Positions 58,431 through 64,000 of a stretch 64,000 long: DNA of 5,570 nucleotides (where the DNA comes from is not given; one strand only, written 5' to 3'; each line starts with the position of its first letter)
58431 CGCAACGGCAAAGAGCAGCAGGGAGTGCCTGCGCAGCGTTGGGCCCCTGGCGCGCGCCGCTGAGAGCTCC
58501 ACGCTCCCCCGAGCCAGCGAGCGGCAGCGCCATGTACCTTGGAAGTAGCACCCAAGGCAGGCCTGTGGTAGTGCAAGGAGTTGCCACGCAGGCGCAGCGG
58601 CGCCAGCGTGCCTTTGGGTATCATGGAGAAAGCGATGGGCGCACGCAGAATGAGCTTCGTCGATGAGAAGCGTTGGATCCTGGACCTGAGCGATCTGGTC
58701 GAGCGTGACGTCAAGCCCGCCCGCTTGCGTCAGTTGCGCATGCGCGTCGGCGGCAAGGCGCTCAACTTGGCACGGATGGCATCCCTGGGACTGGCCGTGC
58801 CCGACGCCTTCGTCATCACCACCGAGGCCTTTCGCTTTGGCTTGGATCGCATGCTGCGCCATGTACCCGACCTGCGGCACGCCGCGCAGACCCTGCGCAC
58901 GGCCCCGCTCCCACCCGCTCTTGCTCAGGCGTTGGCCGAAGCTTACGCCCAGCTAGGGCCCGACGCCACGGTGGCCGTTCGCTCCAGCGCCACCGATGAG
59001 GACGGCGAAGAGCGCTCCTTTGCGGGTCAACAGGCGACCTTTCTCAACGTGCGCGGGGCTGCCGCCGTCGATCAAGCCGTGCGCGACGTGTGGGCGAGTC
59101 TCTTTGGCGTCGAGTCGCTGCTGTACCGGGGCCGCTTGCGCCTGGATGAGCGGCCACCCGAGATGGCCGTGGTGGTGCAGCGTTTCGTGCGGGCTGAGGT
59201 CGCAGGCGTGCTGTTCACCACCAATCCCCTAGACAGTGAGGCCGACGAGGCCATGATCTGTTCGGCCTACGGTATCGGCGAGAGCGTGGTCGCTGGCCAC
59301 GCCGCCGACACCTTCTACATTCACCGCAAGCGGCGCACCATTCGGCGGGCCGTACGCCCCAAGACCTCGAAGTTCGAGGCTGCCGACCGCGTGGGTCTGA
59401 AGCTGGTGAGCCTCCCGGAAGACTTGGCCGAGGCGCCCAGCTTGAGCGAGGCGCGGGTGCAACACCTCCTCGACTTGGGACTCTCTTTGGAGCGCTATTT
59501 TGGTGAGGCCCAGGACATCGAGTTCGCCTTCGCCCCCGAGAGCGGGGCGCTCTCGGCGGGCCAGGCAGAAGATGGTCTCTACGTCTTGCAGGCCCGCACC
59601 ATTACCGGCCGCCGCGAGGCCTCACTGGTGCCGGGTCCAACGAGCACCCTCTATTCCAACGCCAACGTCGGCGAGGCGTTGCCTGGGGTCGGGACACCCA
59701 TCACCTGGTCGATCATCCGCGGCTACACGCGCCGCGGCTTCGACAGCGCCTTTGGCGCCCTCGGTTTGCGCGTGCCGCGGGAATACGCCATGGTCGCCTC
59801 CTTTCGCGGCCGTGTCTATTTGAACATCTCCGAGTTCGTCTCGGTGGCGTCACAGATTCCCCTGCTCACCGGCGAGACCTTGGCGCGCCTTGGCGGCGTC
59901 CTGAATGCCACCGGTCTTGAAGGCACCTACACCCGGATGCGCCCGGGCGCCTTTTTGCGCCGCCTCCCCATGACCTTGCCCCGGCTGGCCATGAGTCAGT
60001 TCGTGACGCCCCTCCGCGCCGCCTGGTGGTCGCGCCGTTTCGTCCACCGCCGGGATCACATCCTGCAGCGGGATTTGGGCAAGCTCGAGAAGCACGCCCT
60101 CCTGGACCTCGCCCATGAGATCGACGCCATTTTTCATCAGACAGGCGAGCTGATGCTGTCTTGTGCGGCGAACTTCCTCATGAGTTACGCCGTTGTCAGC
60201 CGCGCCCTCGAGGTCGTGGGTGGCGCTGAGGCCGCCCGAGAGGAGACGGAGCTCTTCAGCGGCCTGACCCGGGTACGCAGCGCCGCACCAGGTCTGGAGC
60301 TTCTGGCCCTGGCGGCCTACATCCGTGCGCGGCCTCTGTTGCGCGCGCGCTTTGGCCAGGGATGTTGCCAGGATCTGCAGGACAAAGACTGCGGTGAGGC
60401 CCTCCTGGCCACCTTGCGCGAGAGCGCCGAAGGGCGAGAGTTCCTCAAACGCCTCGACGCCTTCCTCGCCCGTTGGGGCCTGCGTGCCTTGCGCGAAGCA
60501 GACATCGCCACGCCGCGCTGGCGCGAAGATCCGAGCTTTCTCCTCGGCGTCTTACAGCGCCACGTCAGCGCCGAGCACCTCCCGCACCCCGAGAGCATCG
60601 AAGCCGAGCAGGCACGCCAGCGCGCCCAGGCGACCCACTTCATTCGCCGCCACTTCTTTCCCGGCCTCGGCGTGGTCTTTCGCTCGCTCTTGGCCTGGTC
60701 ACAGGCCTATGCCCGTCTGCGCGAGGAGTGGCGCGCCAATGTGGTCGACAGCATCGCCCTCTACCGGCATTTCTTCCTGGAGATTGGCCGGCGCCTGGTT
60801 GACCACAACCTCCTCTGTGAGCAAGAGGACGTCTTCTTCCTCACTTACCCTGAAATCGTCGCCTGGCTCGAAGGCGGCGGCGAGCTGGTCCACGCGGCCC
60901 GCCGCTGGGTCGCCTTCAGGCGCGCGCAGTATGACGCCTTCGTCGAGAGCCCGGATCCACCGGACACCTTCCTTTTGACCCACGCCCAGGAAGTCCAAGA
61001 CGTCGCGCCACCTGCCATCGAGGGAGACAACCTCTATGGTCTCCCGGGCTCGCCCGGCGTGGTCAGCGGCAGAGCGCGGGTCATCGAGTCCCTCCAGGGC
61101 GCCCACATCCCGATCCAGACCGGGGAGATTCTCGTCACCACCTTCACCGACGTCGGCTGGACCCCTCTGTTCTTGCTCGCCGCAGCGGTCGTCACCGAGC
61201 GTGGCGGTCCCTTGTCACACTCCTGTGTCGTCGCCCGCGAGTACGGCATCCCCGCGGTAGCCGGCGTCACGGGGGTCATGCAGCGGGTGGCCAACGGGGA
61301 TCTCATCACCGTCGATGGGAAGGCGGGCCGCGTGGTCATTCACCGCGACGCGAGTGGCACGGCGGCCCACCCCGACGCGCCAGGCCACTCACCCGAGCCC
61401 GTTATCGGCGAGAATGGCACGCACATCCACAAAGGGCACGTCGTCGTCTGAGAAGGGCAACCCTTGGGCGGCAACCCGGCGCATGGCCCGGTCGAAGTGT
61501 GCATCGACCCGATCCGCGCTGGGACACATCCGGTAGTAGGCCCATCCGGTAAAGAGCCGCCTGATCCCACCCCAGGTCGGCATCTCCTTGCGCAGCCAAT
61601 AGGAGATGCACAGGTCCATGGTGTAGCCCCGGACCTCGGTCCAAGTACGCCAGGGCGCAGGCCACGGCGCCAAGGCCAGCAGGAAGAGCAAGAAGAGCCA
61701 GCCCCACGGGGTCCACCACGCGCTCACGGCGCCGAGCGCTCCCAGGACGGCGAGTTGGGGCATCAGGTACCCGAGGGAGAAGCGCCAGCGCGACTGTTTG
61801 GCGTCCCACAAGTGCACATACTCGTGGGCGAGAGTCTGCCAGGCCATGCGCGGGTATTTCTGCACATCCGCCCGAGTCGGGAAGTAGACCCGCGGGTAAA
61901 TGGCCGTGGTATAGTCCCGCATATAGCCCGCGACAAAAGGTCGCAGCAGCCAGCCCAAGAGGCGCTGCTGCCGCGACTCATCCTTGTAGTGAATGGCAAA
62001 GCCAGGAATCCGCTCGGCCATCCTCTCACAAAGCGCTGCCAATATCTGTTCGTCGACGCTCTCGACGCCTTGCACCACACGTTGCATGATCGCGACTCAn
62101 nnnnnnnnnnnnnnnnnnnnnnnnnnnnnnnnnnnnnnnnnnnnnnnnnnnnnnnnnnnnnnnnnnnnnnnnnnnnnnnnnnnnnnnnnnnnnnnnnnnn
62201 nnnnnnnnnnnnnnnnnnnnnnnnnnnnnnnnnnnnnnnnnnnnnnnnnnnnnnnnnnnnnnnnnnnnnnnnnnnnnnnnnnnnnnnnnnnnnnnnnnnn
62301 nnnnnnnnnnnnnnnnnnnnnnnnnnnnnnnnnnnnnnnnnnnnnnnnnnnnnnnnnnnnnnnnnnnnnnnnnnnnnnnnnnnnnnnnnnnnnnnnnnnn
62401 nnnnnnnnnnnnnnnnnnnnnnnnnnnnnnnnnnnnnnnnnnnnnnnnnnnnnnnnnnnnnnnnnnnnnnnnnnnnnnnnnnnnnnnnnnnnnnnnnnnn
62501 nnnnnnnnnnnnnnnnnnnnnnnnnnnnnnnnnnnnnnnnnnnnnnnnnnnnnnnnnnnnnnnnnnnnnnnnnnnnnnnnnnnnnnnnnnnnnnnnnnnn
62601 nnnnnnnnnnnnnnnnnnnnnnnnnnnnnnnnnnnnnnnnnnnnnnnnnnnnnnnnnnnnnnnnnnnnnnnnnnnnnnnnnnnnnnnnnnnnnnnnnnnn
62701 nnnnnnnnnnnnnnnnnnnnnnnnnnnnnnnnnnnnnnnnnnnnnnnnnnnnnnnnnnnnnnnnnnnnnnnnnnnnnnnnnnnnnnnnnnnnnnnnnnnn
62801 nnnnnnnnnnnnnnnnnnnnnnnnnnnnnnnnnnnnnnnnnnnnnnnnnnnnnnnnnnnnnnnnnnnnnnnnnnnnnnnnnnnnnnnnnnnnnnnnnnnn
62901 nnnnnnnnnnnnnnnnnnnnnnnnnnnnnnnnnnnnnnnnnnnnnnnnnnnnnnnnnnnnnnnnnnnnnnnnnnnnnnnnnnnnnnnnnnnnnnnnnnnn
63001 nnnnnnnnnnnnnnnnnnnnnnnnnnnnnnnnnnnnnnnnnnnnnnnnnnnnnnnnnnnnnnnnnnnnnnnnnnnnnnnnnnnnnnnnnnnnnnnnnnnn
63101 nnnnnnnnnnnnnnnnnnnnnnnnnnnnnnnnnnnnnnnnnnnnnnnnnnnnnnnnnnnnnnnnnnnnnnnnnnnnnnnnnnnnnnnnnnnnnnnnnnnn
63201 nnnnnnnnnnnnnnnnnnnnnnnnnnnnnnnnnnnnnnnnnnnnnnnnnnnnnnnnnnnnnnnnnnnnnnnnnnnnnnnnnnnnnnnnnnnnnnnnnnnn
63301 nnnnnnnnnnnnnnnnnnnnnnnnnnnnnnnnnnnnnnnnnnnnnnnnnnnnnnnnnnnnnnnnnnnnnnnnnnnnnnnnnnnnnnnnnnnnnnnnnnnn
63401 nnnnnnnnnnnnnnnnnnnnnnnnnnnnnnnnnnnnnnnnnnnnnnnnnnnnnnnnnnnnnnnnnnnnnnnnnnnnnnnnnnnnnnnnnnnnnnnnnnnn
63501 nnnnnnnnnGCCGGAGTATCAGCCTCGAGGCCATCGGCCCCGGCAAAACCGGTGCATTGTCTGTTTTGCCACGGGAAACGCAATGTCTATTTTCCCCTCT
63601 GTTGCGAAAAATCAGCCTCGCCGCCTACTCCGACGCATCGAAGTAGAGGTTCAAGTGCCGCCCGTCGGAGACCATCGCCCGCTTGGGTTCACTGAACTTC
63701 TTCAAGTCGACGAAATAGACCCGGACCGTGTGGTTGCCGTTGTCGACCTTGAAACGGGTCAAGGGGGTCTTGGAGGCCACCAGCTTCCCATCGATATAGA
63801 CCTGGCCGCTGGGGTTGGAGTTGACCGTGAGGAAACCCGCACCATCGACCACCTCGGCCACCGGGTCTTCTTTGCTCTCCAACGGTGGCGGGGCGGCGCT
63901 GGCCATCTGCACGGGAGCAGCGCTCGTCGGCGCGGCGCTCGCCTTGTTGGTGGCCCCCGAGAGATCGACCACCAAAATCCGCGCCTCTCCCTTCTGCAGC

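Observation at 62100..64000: Pseudokinase-receiver fusion downstream of a PEGA-domain gene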

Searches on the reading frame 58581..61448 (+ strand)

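Call 5: search_protein_families(library=pfam, proteins=[window:58581-61448:+], max_evalue=1)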
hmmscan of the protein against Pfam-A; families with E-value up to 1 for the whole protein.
window:58581-61448:+ (956 aa): 2 families
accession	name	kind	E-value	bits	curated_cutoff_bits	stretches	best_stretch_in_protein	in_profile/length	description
PF01326.24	PPDK_N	-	2.1e-67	228.2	27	1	55-347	3-315/328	Pyruvate phosphate dikinase, AMP/ATP-binding domain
PF00391.29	PEP-utilizers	-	7.2e-22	77.2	23.1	1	846-916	2-72/72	PEP-utilising enzyme, mobile domain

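Call 6: search_protein_families(library=ncbifam, proteins=[window:58581-61448:+], max_evalue=1)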
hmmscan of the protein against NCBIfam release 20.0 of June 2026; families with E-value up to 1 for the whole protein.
window:58581-61448:+ (956 aa): 27 families (the best 25 are shown)
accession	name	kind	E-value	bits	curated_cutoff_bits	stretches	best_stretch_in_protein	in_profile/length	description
NF004881.0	PRK06241.2-2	equivalog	6.6e-125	418.4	883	1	54-928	17-897/898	phosphoenolpyruvate synthase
NF052632.1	undecylprod_RedH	equivalog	2.4e-124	416.2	1350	1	54-920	15-877/880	undecylprodigiosin ligase RedH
NF052631.1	prodigiosin_PigC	equivalog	1.1e-123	414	1300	2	53-427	13-394/883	prodigiosin ligase PigC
NF004878.0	PRK06241.1-3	subfamily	3.4e-108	362.9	945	2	514-920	494-888/891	phosphoenolpyruvate synthase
NF041857.1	RIF_Ptrans_rph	equivalog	5.6e-103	345.9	999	2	54-319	15-299/864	rifamycin-inactivating phosphotransferase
NF004877.0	PRK06241.1-2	subfamily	7.5e-102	342.1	866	2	53-342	16-313/869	phosphoenolpyruvate synthase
NF004883.0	PRK06241.2-4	equivalog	6.6e-90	302.5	1063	1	55-925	31-917/928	phosphoenolpyruvate synthase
NF004880.0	PRK06241.2-1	equivalog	4e-85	286.4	972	2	609-919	529-835/837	phosphoenolpyruvate synthase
NF005057.0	PRK06464.1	equivalog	2.4e-84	283.9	598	2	55-348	20-342/798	phosphoenolpyruvate synthase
TIGR01418.1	PEP_synth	equivalog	1.7e-80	271.4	739.75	2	55-346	15-334/784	pyruvate, water dikinase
NF004879.0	PRK06241.1-4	equivalog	1.7e-78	264.7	976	2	55-342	18-313/868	phosphoenolpyruvate synthase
NF000283.1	RPH_KJ151292.1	equivalog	4.4e-70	236.9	1700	2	56-342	20-314/865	rifamycin-inactivating phosphotransferase Rph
NF004882.0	PRK06241.2-3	equivalog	4.3e-61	207.1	850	1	55-921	11-819/827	phosphoenolpyruvate synthase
NF006153.0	PRK08296.1-5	subfamily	3.5e-30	104.9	578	2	814-920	500-605/608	hypothetical protein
NF004520.0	PRK05865.1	equivalog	1.1e-29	102.9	1509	1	710-926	637-842/854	sugar epimerase family protein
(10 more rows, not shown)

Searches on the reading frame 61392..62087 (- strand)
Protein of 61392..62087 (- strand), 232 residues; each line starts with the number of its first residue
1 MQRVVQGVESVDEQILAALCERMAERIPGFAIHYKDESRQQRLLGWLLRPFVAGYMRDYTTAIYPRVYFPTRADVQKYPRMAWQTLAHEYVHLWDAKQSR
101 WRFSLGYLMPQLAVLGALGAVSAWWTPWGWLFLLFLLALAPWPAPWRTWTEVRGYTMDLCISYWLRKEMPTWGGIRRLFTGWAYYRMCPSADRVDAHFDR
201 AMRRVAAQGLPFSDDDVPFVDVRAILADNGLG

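Call 5: search_protein_families(library=pfam, proteins=[window:61392-62087:-], max_evalue=1)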
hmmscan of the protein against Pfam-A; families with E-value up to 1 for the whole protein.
window:61392-62087:- (232 aa): 4 families
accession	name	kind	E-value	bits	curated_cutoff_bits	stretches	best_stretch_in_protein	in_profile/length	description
PF05299.18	Peptidase_M61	-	0.066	14.1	22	1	84-100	4-20/118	M61 glycyl aminopeptidase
PF11667.14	DUF3267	-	0.066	14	27.1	1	90-139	37-85/108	Putative zincin peptidase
PF15085.11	NPFF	-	0.18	12.4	27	1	7-59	8-60/109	Neuropeptide FF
PF07545.19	Vg_Tdu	-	0.3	11.5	27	1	191-203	18-30/31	Vestigial/Tondu family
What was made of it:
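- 61389..62087 (-): Downstream gene, 232 aa, starting 12 nt after the pseudokinase stop and so probably co-transcribed. It has an HExxH motif (HEYVH at residue 88) and a hydrophobic stretch. No family assignment. Only sub-threshold Pfam hits: Peptidase_M61 and DUF3267, both E 0.066 (call 5).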

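Call 6: search_protein_families(library=ncbifam, proteins=[window:61392-62087:-], max_evalue=1)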
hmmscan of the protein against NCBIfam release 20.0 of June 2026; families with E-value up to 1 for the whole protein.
window:61392-62087:- (232 aa): 0 families

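Call 81: search_protein_families(library=padloc, proteins=[window:61392-62087:-], max_evalue=0.01)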
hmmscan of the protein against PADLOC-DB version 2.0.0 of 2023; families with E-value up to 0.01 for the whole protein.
window:61392-62087:- (232 aa): 0 families

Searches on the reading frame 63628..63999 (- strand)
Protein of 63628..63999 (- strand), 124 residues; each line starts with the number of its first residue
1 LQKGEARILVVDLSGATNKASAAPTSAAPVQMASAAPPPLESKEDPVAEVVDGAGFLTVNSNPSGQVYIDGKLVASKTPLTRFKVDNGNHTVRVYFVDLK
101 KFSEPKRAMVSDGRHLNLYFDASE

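Call 5: search_protein_families(library=pfam, proteins=[window:63628-63999:-], max_evalue=1)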
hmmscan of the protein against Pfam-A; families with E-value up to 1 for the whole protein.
window:63628-63999:- (124 aa): 4 families
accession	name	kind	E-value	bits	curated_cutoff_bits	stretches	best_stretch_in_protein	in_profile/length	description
PF08308.17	PEGA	-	5.4e-08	33.1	20.8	1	56-95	3-42/71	PEGA domain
PF06231.16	DUF1010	-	0.034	15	25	1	20-65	7-53/66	Protein of unknown function (DUF1010)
PF06832.18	BiPBP_C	-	0.063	13.6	26.8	0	66-94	47-78/90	Penicillin-Binding Protein C-terminus Family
PF22820.2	TcaA_3rd_4th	-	0.19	12.1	27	1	56-75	4-24/73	TcaA protein 3rd/4th domain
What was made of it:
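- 63625..64000 (-): 3' part of the upstream PEGA-domain gene. On public contigs it is 236 aa with an N-terminal hydrophobic signal or anchor. It is a neighbour only; a functional link is not supported. Pfam PEGA E 5.4e-8 (call 5).
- Checked: A PEGA-domain gene lies upstream on the same strand, 63625 to beyond 64000 (Pfam PEGA E 5.4e-8, call 5).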

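Call 6: search_protein_families(library=ncbifam, proteins=[window:63628-63999:-], max_evalue=1)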
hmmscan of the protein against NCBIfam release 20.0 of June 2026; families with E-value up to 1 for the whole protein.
window:63628-63999:- (124 aa): 0 families

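Call 81: search_protein_families(library=padloc, proteins=[window:63628-63999:-], max_evalue=0.01)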
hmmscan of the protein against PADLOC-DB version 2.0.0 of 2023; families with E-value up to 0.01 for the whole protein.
window:63628-63999:- (124 aa): 0 families
